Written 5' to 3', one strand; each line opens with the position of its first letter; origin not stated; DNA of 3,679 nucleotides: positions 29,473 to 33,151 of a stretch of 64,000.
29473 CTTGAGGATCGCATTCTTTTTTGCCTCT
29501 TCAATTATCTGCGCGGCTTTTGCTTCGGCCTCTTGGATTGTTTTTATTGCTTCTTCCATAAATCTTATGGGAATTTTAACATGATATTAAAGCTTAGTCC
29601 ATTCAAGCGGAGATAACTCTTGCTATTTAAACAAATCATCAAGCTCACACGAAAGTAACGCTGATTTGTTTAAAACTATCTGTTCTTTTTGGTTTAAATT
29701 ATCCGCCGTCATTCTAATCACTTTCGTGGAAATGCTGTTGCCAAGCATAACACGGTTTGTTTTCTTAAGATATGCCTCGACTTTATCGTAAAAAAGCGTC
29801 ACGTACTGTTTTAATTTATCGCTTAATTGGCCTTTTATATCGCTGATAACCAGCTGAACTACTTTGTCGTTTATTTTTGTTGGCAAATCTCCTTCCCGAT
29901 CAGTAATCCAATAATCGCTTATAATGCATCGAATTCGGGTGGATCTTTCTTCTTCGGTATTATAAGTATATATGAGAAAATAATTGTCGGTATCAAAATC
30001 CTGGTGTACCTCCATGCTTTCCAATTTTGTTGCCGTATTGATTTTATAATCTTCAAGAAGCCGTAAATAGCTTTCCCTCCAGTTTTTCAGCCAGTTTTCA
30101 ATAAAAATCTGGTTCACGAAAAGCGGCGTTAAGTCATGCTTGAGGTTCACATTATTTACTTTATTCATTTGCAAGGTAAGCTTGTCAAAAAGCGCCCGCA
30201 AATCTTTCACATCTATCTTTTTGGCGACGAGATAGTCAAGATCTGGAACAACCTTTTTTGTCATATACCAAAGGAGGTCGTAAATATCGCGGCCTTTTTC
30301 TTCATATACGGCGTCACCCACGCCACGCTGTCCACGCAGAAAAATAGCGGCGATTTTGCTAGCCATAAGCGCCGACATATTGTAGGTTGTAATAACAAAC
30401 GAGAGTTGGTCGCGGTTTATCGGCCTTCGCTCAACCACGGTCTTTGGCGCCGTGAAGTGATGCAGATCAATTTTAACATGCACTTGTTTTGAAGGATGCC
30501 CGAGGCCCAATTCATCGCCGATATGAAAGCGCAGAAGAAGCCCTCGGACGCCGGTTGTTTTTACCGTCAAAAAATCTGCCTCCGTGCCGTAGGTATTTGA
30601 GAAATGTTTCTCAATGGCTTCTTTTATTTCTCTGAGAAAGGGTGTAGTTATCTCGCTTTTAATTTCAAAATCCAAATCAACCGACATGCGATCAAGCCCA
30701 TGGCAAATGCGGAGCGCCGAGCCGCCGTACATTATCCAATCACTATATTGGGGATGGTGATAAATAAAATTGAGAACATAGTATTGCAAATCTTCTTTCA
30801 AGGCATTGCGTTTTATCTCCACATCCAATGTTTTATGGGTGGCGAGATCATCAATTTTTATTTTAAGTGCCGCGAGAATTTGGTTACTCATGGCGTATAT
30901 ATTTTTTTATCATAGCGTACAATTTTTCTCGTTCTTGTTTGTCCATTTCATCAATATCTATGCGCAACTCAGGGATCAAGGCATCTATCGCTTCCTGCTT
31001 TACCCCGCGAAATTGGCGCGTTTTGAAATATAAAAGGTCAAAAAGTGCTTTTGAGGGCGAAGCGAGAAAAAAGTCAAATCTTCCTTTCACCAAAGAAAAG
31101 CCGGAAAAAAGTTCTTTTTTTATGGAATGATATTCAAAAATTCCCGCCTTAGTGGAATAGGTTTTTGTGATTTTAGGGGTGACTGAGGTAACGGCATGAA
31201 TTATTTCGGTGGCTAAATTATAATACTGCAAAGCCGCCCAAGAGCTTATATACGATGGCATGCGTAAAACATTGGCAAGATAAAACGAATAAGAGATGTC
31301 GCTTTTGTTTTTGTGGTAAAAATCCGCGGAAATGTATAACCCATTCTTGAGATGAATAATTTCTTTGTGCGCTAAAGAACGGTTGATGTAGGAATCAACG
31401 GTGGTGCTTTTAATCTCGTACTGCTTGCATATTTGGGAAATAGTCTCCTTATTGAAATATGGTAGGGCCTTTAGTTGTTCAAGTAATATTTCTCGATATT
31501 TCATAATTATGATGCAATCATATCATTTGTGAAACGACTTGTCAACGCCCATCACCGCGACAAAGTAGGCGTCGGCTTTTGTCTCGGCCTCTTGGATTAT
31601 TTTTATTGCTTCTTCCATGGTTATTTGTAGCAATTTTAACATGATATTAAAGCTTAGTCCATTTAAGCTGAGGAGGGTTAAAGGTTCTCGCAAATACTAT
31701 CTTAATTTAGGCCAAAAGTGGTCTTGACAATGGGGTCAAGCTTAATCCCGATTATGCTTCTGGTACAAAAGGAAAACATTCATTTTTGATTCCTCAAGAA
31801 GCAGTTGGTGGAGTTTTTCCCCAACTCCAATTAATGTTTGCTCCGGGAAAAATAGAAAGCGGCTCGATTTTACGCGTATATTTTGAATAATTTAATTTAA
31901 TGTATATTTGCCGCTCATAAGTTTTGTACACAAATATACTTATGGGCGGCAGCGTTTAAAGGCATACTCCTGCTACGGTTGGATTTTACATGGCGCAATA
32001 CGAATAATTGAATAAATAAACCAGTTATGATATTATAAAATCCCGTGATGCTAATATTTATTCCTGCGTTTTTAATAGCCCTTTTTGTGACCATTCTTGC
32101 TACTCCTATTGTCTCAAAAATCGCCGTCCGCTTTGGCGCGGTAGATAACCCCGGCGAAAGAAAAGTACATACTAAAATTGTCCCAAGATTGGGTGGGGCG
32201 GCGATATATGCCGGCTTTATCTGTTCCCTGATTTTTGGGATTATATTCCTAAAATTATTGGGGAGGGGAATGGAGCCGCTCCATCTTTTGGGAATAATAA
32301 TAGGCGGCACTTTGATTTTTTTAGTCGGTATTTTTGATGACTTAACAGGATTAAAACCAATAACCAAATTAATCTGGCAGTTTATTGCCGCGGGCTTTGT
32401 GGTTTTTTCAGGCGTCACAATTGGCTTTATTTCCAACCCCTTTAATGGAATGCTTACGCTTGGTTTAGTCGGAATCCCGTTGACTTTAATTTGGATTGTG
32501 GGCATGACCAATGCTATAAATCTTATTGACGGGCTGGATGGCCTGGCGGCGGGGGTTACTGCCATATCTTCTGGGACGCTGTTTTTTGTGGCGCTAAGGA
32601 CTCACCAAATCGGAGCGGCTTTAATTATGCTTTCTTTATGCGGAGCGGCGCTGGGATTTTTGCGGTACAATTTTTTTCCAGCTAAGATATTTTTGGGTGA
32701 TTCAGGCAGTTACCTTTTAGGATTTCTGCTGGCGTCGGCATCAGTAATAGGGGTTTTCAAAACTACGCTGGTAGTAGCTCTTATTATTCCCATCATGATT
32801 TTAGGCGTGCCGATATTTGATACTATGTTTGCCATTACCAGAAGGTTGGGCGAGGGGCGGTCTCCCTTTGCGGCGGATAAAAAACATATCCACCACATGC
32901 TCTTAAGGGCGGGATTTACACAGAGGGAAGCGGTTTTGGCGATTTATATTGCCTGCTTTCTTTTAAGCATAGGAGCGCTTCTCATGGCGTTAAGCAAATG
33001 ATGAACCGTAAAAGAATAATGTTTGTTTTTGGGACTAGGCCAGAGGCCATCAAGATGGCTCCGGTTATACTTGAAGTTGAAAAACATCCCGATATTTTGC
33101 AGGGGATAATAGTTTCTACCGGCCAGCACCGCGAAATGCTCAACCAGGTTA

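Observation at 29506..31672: AbiEi/AbiEii module inserted at the head of the V-ATPase operon, bracketed by ~100-bp direct repeats that duplicate the operon 5' end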

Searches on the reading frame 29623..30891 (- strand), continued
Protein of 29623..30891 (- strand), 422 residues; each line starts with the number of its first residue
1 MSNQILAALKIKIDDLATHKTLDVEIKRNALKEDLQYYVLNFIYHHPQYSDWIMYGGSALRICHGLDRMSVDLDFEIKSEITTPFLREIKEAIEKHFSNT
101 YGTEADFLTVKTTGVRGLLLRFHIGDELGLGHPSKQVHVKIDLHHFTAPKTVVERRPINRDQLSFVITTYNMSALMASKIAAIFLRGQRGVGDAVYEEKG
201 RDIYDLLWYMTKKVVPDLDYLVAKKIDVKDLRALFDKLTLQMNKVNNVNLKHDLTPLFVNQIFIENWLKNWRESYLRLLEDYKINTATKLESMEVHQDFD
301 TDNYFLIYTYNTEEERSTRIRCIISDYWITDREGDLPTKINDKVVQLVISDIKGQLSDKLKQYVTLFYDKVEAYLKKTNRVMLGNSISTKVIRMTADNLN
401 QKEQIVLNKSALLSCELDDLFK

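Call 69: fold_search(model_id=the predicted structure, library=pdb)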
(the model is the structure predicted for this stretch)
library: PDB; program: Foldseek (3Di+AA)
matches with E <= 10: 878; with E <= 0.001: 0
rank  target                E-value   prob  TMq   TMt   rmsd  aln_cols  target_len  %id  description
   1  4atb_B                3.8e-03  0.99  0.17  0.22  14.2       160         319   11  Crystal structure of the NF90-NF45 dimerisation domain complex with CTP (released 2012-08-01)
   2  4atb_D                8.1e-03  0.98  0.17  0.22  14.6       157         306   10  Crystal structure of the NF90-NF45 dimerisation domain complex with CTP (released 2012-08-01)
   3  4at9_B                9.1e-03  0.98  0.17  0.22  13.6       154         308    8  Crystal structure of the NF90-NF45 dimerisation domain complex with UTP (released 2012-08-01)
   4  4at8_D                1.0e-02  0.98  0.17  0.22  15.3       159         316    9  Crystal structure of the NF90-NF45 dimerisation domain complex with ATP (released 2012-08-01)
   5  4at8_B                1.5e-02  1.00  0.15  0.19   3.0        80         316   10  Crystal structure of the NF90-NF45 dimerisation domain complex with ATP (released 2012-08-01)
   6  4at7_B                2.6e-02  0.93  0.17  0.21  12.8       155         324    9  Crystal structure of the NF90-NF45 dimerisation domain complex (released 2012-08-01)
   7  6p80                  3.0e-02  0.60  0.17  0.21  15.0       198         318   15  Structure of E. coli MS115-1 CdnC + ATP (released 2019-12-25)
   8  4xq7                  4.5e-02  0.77  0.16  0.19   7.1       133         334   10  The crystal structure of the OAS-like domain (OLD) of human OASL (released 2015-04-22)
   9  4at8_A                9.0e-02  0.98  0.23  0.28  11.7       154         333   15  Crystal structure of the NF90-NF45 dimerisation domain complex with ATP (released 2012-08-01)
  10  9r2l_A                1.1e-01  0.21  0.10  0.23  11.5       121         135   11  De novo designed N37 protein fold (released 2025-05-14)
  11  4at8_C                1.2e-01  0.95  0.22  0.27  12.2       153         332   14  Crystal structure of the NF90-NF45 dimerisation domain complex with ATP (released 2012-08-01)
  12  4at7_A                1.4e-01  0.94  0.19  0.23   6.4       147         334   14  Crystal structure of the NF90-NF45 dimerisation domain complex (released 2012-08-01)
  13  9k2z_A                1.4e-01  0.13  0.09  0.14  14.0       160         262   11  Cryo-EM structure of the HfmIscB-omega RNA-target DNA complex (released 2026-02-04)
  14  5l4g_H                1.5e-01  0.14  0.08  0.09  20.5       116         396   13  The human 26S proteasome at 3.9 A (released 2016-09-07)
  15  3u4v_A                2.4e-01  0.38  0.08  0.23   5.4        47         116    8  Crystal Structure of the Tetrahymena telomerase processivity factor Teb1 OB-A (released 2011-12-28)
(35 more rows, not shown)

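Call 76: find_encoding_contigs(protein=P0145, flank=3000, max_places=10)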
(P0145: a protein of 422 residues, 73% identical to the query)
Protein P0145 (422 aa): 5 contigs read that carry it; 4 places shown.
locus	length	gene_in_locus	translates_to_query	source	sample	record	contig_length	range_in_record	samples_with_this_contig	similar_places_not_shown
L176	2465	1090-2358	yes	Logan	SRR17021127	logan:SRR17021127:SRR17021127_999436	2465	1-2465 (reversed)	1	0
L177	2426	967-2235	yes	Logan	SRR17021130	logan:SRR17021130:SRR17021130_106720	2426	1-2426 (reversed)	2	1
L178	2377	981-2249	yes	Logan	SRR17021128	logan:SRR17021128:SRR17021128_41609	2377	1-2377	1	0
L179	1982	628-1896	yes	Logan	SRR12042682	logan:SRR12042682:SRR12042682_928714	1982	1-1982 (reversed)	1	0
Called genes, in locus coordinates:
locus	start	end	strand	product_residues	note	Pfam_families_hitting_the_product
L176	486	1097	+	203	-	-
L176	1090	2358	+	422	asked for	PF08843:AbiEii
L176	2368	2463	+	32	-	?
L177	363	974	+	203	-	-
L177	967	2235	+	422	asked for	PF08843:AbiEii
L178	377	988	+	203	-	-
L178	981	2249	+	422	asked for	PF08843:AbiEii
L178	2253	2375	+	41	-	?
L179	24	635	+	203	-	-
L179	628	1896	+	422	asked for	PF08843:AbiEii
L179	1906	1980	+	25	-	?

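Call 77: find_encoding_contigs(protein=P0081, flank=3000, max_places=10)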
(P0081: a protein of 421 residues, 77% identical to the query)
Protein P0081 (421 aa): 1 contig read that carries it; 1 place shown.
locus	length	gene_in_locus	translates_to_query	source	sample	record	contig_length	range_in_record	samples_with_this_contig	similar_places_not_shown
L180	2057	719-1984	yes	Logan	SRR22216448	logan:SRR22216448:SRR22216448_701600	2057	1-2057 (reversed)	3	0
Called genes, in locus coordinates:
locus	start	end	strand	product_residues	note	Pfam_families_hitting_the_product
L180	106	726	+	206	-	-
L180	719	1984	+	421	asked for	PF08843:AbiEii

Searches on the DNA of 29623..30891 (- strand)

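Call 32: search_rna_families(sources=[L117, L111, L124, L126, L129, L154], threshold=gathering)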
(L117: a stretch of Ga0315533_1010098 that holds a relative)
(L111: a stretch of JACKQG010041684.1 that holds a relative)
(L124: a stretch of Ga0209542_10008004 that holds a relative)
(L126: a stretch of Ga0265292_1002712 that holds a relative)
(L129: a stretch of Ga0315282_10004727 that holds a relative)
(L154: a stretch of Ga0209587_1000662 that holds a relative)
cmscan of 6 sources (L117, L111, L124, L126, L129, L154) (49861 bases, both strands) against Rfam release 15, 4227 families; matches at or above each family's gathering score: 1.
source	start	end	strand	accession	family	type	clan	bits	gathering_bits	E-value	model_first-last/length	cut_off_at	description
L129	12039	12113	+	RF00005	tRNA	Gene; tRNA;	CL00001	56.2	29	1.6e-09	1-71/71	no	tRNA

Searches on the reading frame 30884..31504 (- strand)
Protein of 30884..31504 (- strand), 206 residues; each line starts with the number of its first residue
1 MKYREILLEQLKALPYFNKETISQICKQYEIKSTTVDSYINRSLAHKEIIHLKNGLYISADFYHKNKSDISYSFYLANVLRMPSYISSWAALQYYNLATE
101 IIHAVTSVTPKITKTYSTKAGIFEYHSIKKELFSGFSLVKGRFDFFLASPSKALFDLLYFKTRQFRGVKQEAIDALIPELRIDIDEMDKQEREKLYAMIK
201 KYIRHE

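Call 5: search_protein_families(library=pfam, proteins=[window:30884-31504:-], max_evalue=0.01)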
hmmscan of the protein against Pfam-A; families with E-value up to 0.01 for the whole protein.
window:30884-31504:- (206 aa): 0 families

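Call 38: search_protein_families(library=pfam, proteins=[window:30884-31504:-], max_evalue=10)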
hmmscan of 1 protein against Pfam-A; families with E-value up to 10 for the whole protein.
window:30884-31504:- (206 aa): 4 families
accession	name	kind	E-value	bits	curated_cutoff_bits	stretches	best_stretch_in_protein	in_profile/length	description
PF08281.18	Sigma70_r4_2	-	0.039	14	25.7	1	16-46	23-53/54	Sigma-70, region 4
PF13551.12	HTH_29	-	0.12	12.9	28.1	1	21-44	14-37/64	Winged helix-turn helix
PF13518.12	HTH_28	-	0.15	12.7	25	1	16-42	9-35/52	Helix-turn-helix domain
PF16897.10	MMR_HSR1_Xtn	-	0.39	11.2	35.2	1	14-88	12-87/106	C-terminal region of MMR_HSR1 domain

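Call 39: search_protein_families(library=padloc, proteins=[window:30884-31504:-], max_evalue=0.01)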
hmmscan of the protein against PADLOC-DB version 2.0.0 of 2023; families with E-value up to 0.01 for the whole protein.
window:30884-31504:- (206 aa): 14 families
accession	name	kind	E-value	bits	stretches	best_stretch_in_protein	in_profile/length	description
PDLC02241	AbiEi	-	1.7e-35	120.6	1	7-201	6-181/199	AbiEi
PDLC02230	AbiEi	-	3.2e-33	113.1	1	19-202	6-177/192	AbiEi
PDLC02272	AbiEi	-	1.4e-26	91.6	1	9-189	8-177/200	AbiEi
PDLC02240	AbiEi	-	2.4e-20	71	1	38-202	36-198/216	AbiEi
PDLC02274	AbiEi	-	2.2e-15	54.9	1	38-205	36-200/217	AbiEi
PDLC02267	AbiEi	-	1.6e-12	45.4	1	21-187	22-178/252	AbiEi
PDLC02225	AbiEi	-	1.3e-07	29.5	1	37-134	32-119/198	AbiEi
PDLC02271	AbiEi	-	1.6e-07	28.8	1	22-159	26-167/263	AbiEi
PDLC02255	AbiEi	-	3.1e-07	28.1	1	33-165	30-152/186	AbiEi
PDLC02232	AbiEi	-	7.5e-07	27.2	1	24-160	25-162/177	AbiEi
PDLC02269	AbiEi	-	1.3e-06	25.9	1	8-120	4-110/251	AbiEi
PDLC02287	AbiEi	-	1e-05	23.2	1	8-119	4-109/253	AbiEi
PDLC02265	AbiEi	-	0.00028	18.7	1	24-189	15-179/198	AbiEi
PDLC02270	AbiEi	-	0.00067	16.8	1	11-132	7-127/265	AbiEi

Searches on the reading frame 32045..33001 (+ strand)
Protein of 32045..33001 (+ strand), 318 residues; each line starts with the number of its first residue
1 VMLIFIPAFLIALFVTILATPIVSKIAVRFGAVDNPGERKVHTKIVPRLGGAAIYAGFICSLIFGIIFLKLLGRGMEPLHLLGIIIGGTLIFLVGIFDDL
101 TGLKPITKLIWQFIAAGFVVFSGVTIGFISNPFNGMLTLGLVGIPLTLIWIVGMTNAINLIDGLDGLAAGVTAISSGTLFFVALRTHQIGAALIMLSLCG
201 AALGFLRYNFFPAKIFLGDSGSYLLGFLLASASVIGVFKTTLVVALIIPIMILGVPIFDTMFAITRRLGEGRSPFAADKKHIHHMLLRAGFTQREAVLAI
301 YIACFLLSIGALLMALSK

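Call 5: search_protein_families(library=pfam, proteins=[window:32045-33001:+], max_evalue=0.01)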
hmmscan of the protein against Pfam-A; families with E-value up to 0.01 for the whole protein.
window:32045-33001:+ (318 aa): 1 family
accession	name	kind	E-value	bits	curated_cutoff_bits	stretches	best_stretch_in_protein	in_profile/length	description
PF00953.26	Glycos_transf_4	-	2e-40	138.8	27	1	82-236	2-159/160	Glycosyl transferase family 4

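Call 37: find_encoding_contigs(protein=window:32045-33001:+, flank=6000, max_places=10)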
Protein window:32045-33001:+ (318 aa): no gene with exactly this product is on record in the collection.

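Call 40: find_encoding_contigs(protein=window:32048-33001:+, flank=6000, max_places=10)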
Protein window:32048-33001:+ (317 aa): 5 contigs read that carry it; 2 places shown.
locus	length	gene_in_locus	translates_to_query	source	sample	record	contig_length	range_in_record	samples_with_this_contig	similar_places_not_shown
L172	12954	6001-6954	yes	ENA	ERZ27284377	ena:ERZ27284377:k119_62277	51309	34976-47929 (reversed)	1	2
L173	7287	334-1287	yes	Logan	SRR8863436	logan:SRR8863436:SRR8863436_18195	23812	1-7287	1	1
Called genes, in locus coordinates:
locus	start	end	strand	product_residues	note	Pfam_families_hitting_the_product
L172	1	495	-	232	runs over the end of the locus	PF01992:vATP-synt_AC39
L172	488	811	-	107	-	PF01991:vATP-synt_E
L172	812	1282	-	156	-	PF00137:ATP-synt_C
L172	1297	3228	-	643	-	PF01496:V_ATPase_I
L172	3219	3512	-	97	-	-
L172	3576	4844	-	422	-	PF08843:AbiEii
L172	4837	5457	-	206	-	-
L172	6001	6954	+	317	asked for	PF00953:Glycos_transf_4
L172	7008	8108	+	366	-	PF02350:Epimerase_2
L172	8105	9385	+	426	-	PF00275:EPSP_synthase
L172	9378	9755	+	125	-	PF02130:YbeY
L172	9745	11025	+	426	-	PF01595:CNNM, PF00571:CBS, PF03471:CorC_HlyC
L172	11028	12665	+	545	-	PF06418:CTP_synth_N, PF00117:GATase, PF07722:Peptidase_C26 (weak)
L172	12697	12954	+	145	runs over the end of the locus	PF00692:dUTPase, PF22769:DCD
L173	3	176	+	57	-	?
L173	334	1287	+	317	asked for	PF00953:Glycos_transf_4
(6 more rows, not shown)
